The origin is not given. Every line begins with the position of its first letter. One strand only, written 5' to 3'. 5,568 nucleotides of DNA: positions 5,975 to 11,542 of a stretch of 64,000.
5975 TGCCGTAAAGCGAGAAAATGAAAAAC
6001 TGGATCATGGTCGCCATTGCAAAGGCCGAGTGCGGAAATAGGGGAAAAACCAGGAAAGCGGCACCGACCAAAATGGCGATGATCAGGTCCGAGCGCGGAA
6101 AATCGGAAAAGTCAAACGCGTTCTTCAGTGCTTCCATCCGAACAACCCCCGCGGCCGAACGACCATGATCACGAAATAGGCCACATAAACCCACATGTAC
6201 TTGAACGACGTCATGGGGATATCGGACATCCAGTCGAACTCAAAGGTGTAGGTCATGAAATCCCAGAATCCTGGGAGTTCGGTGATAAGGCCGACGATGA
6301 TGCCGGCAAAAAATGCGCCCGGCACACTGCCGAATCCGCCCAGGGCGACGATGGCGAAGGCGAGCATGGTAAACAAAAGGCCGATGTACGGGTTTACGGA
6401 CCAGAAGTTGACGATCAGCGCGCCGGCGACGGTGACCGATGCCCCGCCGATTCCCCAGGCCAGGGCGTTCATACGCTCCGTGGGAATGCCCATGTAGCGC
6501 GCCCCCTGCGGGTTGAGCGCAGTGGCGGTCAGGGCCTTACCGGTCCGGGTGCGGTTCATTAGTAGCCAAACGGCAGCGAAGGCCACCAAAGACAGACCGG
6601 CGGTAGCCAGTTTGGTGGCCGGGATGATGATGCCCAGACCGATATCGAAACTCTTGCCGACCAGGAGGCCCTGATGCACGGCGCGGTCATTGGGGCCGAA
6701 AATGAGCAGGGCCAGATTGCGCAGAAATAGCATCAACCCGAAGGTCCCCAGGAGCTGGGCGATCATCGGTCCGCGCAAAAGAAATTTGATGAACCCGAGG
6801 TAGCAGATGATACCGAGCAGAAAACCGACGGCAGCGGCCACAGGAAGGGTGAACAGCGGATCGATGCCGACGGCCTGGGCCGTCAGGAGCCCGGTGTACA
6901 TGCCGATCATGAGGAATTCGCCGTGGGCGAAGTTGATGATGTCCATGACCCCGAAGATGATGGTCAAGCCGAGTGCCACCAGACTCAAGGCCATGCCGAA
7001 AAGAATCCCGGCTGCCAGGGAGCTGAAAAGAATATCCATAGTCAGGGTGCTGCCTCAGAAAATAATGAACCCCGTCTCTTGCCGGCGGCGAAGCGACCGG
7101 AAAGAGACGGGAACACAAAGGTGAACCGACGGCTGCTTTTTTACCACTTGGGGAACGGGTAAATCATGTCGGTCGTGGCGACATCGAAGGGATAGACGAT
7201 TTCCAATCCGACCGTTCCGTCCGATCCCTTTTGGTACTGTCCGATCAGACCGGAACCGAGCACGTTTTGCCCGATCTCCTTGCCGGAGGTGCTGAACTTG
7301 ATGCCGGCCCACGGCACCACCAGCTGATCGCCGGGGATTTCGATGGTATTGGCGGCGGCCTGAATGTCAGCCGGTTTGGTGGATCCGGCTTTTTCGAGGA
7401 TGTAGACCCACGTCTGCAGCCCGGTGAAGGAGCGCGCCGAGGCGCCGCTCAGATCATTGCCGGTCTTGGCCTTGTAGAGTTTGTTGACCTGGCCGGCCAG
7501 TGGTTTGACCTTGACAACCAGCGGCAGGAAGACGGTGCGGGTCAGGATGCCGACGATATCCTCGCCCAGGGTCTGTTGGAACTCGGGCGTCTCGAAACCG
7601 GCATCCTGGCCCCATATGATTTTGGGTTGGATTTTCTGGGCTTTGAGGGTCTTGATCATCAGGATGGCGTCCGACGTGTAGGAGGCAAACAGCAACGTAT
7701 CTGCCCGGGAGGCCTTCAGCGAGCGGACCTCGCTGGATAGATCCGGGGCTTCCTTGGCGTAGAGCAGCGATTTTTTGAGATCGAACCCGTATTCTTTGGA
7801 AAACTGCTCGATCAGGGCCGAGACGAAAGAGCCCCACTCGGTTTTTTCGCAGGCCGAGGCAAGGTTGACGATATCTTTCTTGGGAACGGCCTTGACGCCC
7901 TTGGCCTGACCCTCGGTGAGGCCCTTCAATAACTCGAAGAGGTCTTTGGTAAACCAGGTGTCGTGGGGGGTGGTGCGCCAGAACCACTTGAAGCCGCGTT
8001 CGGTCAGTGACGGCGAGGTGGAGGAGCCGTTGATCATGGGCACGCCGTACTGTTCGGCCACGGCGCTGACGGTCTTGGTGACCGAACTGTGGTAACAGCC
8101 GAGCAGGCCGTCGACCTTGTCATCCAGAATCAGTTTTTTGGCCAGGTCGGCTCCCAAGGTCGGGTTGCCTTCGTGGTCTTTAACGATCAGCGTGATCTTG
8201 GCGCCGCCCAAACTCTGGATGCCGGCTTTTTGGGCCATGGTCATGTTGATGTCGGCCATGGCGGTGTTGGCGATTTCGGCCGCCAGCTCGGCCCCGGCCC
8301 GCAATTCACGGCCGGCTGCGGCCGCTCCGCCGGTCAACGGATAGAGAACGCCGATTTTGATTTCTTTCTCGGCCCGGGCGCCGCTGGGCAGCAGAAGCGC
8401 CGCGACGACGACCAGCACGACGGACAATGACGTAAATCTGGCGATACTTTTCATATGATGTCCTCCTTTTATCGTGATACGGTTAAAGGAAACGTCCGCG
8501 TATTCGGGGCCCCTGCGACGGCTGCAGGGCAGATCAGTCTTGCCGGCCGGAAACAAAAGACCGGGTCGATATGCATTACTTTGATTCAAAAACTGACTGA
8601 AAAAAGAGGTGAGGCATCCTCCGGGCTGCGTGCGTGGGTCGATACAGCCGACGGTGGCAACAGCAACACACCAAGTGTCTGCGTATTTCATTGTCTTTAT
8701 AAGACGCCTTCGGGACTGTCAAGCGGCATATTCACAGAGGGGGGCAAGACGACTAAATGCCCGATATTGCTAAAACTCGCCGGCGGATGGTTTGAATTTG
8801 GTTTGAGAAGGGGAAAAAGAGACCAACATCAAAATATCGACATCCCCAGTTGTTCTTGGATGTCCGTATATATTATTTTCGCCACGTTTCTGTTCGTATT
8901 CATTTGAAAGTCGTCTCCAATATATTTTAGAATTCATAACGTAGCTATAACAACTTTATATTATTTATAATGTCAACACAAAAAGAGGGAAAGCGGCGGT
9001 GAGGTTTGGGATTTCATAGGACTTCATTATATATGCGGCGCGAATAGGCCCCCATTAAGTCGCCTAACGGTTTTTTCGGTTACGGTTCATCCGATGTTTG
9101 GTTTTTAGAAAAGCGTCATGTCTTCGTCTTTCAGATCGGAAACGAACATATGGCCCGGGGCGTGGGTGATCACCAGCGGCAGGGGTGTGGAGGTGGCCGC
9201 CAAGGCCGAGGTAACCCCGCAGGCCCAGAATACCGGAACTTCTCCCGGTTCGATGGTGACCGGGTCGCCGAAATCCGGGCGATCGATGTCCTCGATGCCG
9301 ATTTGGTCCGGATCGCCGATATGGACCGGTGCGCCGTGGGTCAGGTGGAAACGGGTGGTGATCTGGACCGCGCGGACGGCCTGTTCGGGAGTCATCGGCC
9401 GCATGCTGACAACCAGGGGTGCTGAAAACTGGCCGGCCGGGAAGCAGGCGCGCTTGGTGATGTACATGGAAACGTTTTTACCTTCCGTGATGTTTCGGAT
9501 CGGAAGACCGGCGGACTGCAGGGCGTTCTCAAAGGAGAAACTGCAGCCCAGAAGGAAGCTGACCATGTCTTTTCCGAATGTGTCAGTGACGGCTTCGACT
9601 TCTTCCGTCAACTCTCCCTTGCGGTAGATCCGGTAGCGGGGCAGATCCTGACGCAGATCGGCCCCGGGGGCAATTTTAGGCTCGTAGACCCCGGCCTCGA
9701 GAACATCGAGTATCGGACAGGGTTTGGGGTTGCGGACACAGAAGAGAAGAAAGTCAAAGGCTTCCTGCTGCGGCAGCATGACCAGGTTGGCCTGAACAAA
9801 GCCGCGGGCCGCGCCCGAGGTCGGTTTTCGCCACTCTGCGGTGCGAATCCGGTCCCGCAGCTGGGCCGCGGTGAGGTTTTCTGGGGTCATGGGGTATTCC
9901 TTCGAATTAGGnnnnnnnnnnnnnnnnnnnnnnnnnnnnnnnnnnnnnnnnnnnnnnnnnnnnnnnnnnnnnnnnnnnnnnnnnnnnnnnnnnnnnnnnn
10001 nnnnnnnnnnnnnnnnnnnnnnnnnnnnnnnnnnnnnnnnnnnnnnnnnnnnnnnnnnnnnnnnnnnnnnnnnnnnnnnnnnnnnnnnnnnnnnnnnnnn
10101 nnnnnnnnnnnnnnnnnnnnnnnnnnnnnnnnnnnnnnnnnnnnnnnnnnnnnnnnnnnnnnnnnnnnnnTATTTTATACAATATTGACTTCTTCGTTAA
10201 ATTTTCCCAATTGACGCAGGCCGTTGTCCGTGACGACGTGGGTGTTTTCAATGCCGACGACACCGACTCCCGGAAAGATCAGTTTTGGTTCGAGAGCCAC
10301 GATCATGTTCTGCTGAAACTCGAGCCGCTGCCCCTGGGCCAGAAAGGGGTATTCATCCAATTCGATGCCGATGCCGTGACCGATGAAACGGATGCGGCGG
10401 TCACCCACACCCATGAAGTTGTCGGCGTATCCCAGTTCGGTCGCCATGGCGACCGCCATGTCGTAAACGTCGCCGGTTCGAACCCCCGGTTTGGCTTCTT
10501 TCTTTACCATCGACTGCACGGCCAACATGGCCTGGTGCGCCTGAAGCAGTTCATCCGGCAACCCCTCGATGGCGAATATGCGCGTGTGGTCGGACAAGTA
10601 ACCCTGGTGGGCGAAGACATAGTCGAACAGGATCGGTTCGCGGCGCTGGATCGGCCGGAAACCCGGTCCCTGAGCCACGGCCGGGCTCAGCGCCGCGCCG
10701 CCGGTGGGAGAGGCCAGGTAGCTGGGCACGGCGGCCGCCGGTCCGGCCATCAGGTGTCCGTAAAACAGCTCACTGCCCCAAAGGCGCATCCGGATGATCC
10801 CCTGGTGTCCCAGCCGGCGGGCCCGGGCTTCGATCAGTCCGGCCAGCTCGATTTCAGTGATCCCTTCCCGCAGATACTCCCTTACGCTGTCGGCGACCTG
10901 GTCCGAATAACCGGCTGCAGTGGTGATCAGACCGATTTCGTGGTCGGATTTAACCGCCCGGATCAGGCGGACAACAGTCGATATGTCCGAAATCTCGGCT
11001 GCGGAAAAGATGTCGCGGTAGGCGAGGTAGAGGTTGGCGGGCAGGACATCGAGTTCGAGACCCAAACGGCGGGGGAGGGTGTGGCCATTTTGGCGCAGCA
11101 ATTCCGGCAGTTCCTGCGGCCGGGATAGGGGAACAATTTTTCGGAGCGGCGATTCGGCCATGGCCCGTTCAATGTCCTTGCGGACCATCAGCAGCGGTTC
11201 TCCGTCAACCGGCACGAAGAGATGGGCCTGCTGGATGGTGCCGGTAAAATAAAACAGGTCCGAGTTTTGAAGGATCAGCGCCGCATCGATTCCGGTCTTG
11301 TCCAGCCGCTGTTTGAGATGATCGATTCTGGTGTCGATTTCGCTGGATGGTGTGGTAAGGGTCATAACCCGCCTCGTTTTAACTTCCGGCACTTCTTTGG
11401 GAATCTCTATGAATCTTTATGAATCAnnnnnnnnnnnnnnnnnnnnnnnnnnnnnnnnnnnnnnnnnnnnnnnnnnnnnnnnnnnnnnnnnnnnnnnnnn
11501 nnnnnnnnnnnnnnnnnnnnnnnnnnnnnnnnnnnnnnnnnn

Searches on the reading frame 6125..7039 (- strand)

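Call 64: search_protein_families(library=pfam, proteins=[window:6125-7039:-], max_evalue=0.00001)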
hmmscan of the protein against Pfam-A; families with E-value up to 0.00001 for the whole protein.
window:6125-7039:- (304 aa): 1 family
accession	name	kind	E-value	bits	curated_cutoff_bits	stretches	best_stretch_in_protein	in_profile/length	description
PF02653.21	BPD_transp_2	-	3.3e-38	131.8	26.8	1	8-255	2-245/269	Branched-chain amino acid transport system / permease component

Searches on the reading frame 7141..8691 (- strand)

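Call 64: search_protein_families(library=pfam, proteins=[window:7141-8691:-], max_evalue=0.00001)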
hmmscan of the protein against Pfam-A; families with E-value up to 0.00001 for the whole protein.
window:7141-8691:- (516 aa): 3 families
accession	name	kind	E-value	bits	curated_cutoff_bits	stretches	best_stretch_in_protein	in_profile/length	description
PF13458.12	Peripla_BP_6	-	7.3e-43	148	31.7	1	110-462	1-318/343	Periplasmic binding protein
PF13433.12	Peripla_BP_5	-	4.9e-15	55.9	27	1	111-215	1-91/363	Periplasmic binding protein domain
PF01094.35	ANF_receptor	-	2.8e-11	43.5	25.4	1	161-256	20-115/353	Receptor family ligand binding region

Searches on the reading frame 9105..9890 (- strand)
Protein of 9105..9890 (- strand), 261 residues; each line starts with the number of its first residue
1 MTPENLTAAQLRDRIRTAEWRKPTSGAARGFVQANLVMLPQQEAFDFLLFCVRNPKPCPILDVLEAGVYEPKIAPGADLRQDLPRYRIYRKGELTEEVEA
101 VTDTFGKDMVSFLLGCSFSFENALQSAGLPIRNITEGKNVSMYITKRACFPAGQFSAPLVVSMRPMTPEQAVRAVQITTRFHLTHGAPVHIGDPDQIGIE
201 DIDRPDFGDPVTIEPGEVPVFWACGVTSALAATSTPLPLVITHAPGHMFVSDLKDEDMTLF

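Call 64: search_protein_families(library=pfam, proteins=[window:9105-9890:-], max_evalue=0.00001)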
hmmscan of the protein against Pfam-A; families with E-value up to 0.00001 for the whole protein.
window:9105-9890:- (261 aa): 1 family
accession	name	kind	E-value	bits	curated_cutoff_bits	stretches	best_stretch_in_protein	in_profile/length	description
PF07286.17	D-Glu_cyclase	-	4.3e-65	218.4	25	1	110-252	1-143/143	D-glutamate cyclase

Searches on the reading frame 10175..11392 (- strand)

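Call 64: search_protein_families(library=pfam, proteins=[window:10175-11392:-], max_evalue=0.00001)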
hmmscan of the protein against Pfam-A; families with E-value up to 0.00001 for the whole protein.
window:10175-11392:- (405 aa): 2 families
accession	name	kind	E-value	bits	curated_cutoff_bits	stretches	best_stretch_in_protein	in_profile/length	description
PF00557.29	Peptidase_M24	-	6.9e-37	127.7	23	1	156-389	3-208/208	Metallopeptidase family M24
PF01321.24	Creatinase_N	-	1.3e-24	87.6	22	1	22-147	1-128/128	Creatinase/Prolidase N-terminal domain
